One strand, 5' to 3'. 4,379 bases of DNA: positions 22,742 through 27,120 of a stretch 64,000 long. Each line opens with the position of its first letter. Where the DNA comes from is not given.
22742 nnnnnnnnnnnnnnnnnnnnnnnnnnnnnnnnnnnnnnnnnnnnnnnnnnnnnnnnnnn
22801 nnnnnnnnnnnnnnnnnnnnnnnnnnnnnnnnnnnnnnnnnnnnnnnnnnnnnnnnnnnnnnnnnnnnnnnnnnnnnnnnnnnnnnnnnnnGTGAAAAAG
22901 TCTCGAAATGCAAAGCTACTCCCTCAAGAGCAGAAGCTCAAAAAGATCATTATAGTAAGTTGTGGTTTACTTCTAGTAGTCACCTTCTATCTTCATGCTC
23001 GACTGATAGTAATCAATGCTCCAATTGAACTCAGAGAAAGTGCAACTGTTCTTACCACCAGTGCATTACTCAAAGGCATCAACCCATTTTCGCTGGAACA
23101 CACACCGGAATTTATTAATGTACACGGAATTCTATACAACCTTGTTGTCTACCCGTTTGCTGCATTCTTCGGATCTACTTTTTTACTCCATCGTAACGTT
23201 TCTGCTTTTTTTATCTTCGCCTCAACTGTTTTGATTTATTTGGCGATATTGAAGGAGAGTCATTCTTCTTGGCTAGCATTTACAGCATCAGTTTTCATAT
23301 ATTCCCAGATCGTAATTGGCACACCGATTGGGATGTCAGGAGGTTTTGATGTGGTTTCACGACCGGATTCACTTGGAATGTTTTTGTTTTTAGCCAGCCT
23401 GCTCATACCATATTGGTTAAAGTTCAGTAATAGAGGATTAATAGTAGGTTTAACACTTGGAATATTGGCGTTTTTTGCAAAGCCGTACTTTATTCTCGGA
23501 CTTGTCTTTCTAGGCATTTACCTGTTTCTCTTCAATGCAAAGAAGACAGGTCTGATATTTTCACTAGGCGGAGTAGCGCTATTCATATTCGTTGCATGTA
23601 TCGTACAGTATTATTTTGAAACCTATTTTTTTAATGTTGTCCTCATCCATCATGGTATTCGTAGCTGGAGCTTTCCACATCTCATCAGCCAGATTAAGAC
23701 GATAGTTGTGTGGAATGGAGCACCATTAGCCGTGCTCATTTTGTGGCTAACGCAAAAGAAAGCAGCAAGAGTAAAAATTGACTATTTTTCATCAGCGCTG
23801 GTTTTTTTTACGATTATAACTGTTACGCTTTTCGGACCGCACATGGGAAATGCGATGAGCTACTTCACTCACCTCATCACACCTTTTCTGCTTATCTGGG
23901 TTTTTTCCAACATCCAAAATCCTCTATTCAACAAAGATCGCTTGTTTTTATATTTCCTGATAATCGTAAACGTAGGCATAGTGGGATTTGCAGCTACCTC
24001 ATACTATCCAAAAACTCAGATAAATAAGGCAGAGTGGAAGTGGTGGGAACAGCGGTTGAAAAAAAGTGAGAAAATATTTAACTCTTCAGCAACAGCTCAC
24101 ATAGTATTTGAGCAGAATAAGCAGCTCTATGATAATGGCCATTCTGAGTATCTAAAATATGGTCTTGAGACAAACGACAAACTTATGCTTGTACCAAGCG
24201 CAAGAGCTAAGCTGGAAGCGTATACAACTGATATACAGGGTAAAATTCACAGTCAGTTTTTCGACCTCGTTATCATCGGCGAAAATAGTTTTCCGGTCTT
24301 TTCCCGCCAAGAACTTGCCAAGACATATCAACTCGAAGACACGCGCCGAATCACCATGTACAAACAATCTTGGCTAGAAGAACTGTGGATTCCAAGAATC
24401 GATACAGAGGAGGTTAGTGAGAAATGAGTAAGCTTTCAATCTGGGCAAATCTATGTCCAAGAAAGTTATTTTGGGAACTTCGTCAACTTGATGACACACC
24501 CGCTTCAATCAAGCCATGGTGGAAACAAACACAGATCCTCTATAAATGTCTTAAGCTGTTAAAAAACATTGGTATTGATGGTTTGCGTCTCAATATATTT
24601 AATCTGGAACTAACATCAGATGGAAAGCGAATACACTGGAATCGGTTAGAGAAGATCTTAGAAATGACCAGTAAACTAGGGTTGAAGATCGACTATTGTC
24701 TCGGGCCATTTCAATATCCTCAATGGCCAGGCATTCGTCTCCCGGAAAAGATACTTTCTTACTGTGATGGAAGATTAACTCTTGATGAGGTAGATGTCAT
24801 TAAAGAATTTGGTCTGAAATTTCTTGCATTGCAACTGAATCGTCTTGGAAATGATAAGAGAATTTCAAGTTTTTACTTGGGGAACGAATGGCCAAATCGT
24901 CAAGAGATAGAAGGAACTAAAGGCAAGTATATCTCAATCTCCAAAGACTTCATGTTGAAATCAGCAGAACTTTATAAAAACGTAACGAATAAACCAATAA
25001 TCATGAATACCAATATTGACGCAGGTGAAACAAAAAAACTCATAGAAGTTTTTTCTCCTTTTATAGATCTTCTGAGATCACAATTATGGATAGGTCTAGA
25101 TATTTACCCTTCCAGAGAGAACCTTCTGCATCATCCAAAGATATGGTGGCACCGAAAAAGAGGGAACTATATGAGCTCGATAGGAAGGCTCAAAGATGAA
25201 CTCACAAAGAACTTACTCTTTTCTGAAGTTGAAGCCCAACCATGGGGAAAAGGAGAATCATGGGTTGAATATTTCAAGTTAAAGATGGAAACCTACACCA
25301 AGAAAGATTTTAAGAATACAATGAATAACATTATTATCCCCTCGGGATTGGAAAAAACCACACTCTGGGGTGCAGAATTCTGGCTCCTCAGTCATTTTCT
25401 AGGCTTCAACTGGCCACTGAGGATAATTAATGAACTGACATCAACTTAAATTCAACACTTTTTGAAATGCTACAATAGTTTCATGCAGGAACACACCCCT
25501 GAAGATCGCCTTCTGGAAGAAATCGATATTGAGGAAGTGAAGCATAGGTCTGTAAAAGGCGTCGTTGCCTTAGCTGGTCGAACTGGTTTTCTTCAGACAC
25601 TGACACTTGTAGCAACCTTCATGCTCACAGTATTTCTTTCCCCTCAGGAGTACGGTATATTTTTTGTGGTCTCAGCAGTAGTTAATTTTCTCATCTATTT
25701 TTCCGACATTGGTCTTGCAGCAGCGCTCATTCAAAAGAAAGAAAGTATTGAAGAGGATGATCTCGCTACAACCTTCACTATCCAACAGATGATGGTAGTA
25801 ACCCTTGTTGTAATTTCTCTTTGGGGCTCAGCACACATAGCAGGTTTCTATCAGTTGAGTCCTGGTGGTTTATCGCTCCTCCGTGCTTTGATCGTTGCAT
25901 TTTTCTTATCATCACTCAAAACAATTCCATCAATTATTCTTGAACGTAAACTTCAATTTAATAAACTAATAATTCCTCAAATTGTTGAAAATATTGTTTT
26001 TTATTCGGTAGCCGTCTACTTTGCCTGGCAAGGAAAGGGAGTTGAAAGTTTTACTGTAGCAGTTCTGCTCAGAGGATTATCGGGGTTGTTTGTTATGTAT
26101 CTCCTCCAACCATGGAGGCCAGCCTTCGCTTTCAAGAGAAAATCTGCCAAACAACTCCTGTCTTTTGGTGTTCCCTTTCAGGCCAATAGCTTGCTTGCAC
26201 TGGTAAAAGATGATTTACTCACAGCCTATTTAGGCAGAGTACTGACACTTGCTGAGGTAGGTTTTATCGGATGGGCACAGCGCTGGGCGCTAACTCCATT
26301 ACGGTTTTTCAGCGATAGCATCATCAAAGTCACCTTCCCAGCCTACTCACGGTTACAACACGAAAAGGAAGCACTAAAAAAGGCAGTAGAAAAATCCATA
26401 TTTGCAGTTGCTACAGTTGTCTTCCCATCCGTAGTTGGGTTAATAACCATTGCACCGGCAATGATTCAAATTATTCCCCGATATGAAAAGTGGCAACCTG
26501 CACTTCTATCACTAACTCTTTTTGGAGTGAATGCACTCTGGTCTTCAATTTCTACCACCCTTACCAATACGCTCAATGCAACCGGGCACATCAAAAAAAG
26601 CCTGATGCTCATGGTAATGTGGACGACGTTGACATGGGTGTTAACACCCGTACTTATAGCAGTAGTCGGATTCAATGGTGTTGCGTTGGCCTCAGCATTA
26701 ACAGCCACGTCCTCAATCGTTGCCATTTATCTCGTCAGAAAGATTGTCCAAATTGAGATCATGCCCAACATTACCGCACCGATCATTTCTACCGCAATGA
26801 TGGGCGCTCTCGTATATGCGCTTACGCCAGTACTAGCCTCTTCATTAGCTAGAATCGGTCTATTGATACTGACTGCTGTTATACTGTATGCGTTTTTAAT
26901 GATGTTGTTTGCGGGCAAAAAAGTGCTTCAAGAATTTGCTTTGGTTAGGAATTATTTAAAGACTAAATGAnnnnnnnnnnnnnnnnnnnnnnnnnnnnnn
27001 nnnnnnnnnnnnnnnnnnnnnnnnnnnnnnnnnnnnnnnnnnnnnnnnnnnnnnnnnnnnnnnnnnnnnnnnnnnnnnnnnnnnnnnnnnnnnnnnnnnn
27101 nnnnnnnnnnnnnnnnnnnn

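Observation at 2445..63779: Hyper-expanded lipid-carrier-dependent glycosylation island: ~25 GT-C-like transferases plus ~6 polyprenyl-P-sugar synthases on one strand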

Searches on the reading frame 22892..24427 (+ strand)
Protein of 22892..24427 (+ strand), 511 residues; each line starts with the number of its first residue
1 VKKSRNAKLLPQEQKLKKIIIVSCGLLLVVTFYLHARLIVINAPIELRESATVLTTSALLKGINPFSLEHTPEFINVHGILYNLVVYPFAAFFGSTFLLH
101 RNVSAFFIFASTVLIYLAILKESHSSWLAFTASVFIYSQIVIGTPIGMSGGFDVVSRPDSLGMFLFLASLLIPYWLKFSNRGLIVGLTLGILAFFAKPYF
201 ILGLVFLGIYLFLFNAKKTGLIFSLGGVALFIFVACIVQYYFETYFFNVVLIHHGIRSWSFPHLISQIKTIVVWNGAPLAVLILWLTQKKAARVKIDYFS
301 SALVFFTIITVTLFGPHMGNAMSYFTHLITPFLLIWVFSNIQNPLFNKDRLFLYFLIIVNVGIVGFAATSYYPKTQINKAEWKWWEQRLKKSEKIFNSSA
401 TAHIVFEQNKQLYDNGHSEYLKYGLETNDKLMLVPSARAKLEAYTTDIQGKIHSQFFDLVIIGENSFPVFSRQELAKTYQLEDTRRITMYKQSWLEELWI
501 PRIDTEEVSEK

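Call 4: search_protein_families(library=pfam, proteins=[window:22892-24427:+], max_evalue=0.01)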
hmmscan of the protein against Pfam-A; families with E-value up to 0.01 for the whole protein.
window:22892-24427:+ (511 aa): 1 family
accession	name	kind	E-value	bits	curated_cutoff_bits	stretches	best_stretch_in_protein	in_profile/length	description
PF24661.1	DUF7649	-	0.0031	18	27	1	144-213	12-84/85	Domain of unknown function (DUF7649)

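Call 35: search_protein_families(library=pfam, proteins=[window:22892-24427:+], max_evalue=1)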
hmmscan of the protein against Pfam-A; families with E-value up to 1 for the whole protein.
window:22892-24427:+ (511 aa): 1 family
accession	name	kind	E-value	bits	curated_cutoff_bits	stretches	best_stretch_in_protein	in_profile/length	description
PF24661.1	DUF7649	-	0.0031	18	27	1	144-213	12-84/85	Domain of unknown function (DUF7649)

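Call 46: find_homologous_proteins(query=window:22892-24427:+, max_evalue=0.001)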
Query window:22892-24427:+ (511 aa): 13 proteins with E <= 0.001 among 8000 candidates.
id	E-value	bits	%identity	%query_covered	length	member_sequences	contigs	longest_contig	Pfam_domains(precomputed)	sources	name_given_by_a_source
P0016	0.0e+0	1134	100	100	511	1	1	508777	-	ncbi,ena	-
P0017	3.0e-87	312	38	96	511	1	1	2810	-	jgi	jgi:hypothetical protein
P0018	3.5e-75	272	35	96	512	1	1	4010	-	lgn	-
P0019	2.7e-73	266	37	95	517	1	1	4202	-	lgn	-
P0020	2.2e-59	220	31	90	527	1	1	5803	-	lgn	-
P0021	3.7e-57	212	32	90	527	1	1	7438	-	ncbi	ncbi:MAG: hypothetical protein WBV73_24065 [Phormidium sp.]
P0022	2.8e-56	210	33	90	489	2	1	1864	-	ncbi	ncbi:MAG TPA: hypothetical protein VIQ31_22790, partial [Phormidium sp.]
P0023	6.0e-55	205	30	96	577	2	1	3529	-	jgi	jgi:hypothetical protein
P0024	4.4e-53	199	32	90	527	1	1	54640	-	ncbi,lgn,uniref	ncbi:hypothetical protein ACE1B6_06385 [Aerosakkonemataceae cyanobacterium BLCC-F154]|uniref:Glycosy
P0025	4.3e-52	196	30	95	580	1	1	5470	-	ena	-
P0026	1.4e-43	168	30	94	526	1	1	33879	-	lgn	-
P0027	2.0e-39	154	28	92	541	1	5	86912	-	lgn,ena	-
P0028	6.3e-32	129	27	88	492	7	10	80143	-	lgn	-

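Call 64: predict_structure(alignment_id=A5)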
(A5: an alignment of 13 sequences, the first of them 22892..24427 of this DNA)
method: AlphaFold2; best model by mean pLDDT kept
length: 511 residues; sequences in the alignment: 13
mean_pLDDT: 85.6   pTM: 0.88
mean pLDDT of the five models: 85.6, 82.7, 82.5, 79.2, 79.1
residues with pLDDT >= 90: 267; 70-90: 186; 50-70: 38; < 50: 20
segments of 3 or more residues with pLDDT < 50: 1-5, 145-151, 507-511
pLDDT, mean of each block of 10 residues (from residue 1): 54 91 94 88 81 93 92 86 95 93 94 96 89 91 55 62 96 96 97 93 96 95 96 94 89 74 81 82 74 71 93 73 82 92 79 88 82 66 93 93 91 83 84 89 93 96 77 93 88 87 62 38
secondary structure, 60 per line:
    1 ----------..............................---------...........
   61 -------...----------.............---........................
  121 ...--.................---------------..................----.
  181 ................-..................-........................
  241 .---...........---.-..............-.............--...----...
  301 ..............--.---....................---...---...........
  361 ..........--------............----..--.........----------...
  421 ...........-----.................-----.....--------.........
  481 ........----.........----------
elements in order: H11-40 H50-60 H81-93 H97-123 H126-142 H158-175 H180-196 H198-215 H217-241 H245-255 H261-274 H276-288 H298-314 H321-340 H350-370 H379-390 H399-407 H418-431 H437-453 E459-463 H472-478 E479-488 E493-501

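Call 66: fold_search(model_id=the predicted structure, library=pdb)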
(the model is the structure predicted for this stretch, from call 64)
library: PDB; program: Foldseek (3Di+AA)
matches with E <= 10: 371; with E <= 0.001: 5
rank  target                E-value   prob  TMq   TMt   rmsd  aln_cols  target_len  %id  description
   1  3rce_A                2.3e-04  1.00  0.51  0.40  10.5       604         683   12  Bacterial oligosaccharyltransferase PglB (released 2011-06-15)
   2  9s6s_A                2.5e-04  1.00  0.52  0.50   8.1       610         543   14  Ternary cryo-EM structure of human ALG9 with Dol25-PP-GlcNAc2Man6, Dol25-P-Man and Fab (released 2026-03-18)
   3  5f15                  2.9e-04  1.00  0.49  0.47   8.4       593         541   10  Crystal Structure of ArnT from Cupriavidus metallidurans bound to Undecaprenyl phosphate (released 2016-02-17)
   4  6gxc_A                5.2e-04  1.00  0.50  0.38   7.9       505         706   12  Bacterial oligosaccharyltransferase PglB in complex with an inhibitory peptide and a reactive lipid-linked oligosaccha (released 2018-11-14)
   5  5ogl_A                7.7e-04  1.00  0.52  0.40   9.9       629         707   11  Structure of bacterial oligosaccharyltransferase PglB in complex with an acceptor peptide and an lipid-linked oligosac (released 2017-10-25)
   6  5ezm                  1.1e-03  1.00  0.39  0.37  15.5       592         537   10  Crystal Structure of ArnT from Cupriavidus metallidurans in the apo state (released 2016-02-17)
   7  7zli_A                7.1e-03  1.00  0.51  0.42  10.6       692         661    9  Cryo-EM structure of C-mannosyltransferase CeDPY19, in complex with Dol25-P-Man and bound to CMT2-Fab and anti-Fab nan (released 2023-01-11)
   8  8if8_B                7.8e-03  1.00  0.45  0.39  12.2       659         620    8  Arabinosyltransferase AftA (released 2023-05-31)
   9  7zlh_A                1.1e-02  1.00  0.46  0.38  11.4       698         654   10  Cryo-EM structure of C-mannosyltransferase CeDPY19, in apo state, bound to CMT2-Fab and anti-Fab nanobody (released 2023-01-11)
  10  9s6r_A                3.8e-02  1.00  0.39  0.49  10.0       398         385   12  Ternary cryo-EM structure of yeast ALG3 with Dol25-PP-GlcNAc2Man5, Dol25-P-Man, and Fab (released 2026-03-18)
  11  7zlg_A                4.5e-02  1.00  0.50  0.41  10.3       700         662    9  Cryo-EM structure of C-mannosyltransferase CeDPY19, in complex with acceptor peptide and bound to CMT2-Fab and anti-Fa (released 2023-01-11)
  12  3wak                  6.3e-02  0.99  0.44  0.29  10.1       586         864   10  Crystal structure of the Archaeoglobus fulgidus oligosaccharyltransferase (O29867_ARCFU) in the apo form (released 2013-10-30)
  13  8if8_C                6.3e-02  0.98  0.44  0.39  12.7       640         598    9  Arabinosyltransferase AftA (released 2023-05-31)
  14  7e9s_A                9.7e-02  0.72  0.27  0.18  25.7       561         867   11  Archaeal oligosaccharyltransferase AglB from Archaeoglobus fulgidus in complex with an inhibitory peptide and a dolich (released 2021-09-08)
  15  9ub7_B                1.2e-01  0.89  0.29  0.37  16.2       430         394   12  Structure of glycosylphosphatidylinositol transamidase,state 1 (released 2026-04-08)
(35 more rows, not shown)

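Call 97: find_encoding_contigs(protein=P0024, flank=6000, max_places=2)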
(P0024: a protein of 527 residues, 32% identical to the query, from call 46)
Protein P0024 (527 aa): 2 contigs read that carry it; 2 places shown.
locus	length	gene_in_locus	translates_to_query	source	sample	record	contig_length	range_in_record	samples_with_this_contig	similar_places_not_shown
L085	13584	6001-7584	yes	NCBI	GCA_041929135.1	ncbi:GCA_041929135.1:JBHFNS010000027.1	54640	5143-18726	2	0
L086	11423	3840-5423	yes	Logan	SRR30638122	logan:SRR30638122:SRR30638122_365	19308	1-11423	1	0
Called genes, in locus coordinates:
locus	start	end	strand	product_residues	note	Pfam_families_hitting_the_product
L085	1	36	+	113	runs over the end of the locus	PF08869:XisI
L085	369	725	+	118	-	PF08814:XisH, PF08869:XisI (weak)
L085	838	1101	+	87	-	-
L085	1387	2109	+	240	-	PF05685:Uma2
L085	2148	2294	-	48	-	-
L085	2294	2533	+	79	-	-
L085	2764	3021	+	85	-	-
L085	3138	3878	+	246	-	-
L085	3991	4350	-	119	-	PF06296:RelE (weak)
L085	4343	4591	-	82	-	-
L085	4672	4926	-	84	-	PF15970:HicB-like_2 (weak), PF15919:HicB_lk_antitox, PF21748:UPF0150 (weak)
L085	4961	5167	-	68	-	PF07927:HicA_toxin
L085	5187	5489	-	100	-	PF03683:UPF0175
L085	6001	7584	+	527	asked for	-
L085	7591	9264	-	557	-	PF00350:Dynamin_N, PF01926:MMR_HSR1, PF02421:FeoB_N (faint)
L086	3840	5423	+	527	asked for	-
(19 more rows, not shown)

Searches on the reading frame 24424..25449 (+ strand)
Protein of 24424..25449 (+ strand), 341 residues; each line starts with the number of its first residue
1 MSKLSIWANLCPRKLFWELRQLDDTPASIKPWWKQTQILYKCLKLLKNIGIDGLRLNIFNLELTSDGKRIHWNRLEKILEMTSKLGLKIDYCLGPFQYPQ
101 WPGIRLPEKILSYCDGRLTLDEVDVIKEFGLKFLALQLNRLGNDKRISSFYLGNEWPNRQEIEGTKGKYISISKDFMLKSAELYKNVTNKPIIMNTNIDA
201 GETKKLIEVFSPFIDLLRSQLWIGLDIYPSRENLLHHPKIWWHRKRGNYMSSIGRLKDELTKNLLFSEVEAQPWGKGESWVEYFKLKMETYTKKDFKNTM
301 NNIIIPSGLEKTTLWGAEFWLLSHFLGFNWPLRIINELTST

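Call 4: search_protein_families(library=pfam, proteins=[window:24424-25449:+], max_evalue=0.01)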
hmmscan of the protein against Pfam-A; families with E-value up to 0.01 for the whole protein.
window:24424-25449:+ (341 aa): 0 families

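Call 35: search_protein_families(library=pfam, proteins=[window:24424-25449:+], max_evalue=1)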
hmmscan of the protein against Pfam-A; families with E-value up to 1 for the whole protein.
window:24424-25449:+ (341 aa): 0 families

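Call 81: search_protein_families(library=ncbifam, proteins=[window:24424-25449:+], max_evalue=1e-10)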
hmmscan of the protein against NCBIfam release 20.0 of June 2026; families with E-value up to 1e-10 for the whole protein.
window:24424-25449:+ (341 aa): 0 families

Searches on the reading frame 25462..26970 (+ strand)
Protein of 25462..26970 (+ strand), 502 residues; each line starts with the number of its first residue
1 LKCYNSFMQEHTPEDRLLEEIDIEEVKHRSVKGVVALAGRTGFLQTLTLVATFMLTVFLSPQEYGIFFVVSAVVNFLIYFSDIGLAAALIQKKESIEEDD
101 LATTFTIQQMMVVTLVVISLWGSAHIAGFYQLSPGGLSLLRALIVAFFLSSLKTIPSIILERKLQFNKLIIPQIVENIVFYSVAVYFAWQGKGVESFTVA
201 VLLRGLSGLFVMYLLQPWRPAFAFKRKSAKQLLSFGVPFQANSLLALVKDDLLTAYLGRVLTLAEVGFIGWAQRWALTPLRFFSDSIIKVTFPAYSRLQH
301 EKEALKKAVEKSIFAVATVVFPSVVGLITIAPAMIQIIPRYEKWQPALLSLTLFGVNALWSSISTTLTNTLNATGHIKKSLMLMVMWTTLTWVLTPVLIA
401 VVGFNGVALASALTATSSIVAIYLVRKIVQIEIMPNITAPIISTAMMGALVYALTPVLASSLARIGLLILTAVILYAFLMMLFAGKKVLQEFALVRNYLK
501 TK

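Call 4: search_protein_families(library=pfam, proteins=[window:25462-26970:+], max_evalue=0.01)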
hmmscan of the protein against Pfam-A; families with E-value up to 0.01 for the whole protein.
window:25462-26970:+ (502 aa): 2 families
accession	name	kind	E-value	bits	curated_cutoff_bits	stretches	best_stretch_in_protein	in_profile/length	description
PF13440.11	Polysacc_synt_3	-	1.4e-52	179.2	23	1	56-338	3-283/293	Polysaccharide biosynthesis protein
PF01943.22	Polysacc_synt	-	6.3e-20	72.2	28.2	1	31-299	2-274/274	Polysaccharide biosynthesis protein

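Call 10: find_related_loci(query=window:25462-26970:+, collection=genome_contigs, flank=10000)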
Query window:25462-26970:+ (502 aa) in genome_contigs; peptide patterns used: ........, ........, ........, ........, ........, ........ (x = any residue, [..] = any of these).
24 stretches matched a pattern; 3 encode a relative of the query (tblastn E <= 1e-3); 3 distinct loci.
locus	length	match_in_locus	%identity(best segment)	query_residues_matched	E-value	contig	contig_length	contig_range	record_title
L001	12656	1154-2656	75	2-502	0e+0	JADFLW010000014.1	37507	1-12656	MAG: Patescibacteria group bacterium isolate B55T1B8 B55T1B8_NODE1534, whole genome shotgun sequence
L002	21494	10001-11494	71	3-502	0e+0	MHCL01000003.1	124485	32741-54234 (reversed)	MAG: Candidatus Chisholmbacteria bacterium RIFCSPLOWO2_01_FULL_49_14 rifcsplowo2_01_scaffold_1111, whole genome shotgun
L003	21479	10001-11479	69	2-500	0e+0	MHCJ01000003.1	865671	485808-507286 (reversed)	MAG: Candidatus Chisholmbacteria bacterium RIFCSPHIGHO2_01_FULL_52_32 rifcsphigho2_01_scaffold_32, whole genome shotgun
